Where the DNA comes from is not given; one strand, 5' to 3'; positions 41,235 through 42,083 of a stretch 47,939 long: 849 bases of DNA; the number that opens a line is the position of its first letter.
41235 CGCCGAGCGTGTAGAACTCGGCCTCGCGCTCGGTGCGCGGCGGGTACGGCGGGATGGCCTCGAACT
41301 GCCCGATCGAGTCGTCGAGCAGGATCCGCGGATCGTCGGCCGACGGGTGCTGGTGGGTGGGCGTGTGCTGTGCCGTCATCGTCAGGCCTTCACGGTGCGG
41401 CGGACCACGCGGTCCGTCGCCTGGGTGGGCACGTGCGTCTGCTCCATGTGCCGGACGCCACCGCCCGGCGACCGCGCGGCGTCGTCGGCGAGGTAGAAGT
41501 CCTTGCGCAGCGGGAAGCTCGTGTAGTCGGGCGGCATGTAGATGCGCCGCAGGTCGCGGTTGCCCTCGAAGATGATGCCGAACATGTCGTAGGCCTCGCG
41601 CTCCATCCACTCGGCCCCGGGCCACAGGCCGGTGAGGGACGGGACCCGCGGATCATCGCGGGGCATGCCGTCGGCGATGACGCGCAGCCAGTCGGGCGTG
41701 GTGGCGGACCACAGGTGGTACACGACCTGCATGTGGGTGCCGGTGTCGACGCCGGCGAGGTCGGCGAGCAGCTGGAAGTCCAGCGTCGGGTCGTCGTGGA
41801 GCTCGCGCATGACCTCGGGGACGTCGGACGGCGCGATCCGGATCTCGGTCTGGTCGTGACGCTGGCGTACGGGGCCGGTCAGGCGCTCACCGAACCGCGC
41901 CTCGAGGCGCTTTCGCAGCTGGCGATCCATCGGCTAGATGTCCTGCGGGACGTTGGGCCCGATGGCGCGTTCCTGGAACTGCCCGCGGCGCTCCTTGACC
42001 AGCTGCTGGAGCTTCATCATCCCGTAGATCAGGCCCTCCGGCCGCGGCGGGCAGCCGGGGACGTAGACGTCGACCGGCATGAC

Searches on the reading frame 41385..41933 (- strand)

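Call 98: search_protein_families(library=pfam, proteins=[window:41385-41933:-], max_evalue=0.0001)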
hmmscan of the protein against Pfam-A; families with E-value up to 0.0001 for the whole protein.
window:41385-41933:- (183 aa): 1 family
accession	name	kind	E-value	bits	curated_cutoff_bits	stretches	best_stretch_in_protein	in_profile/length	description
PF00329.25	Complex1_30kDa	-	3.5e-39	134.6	22.5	1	31-150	1-122/124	Respiratory-chain NADH dehydrogenase, 30 Kd subunit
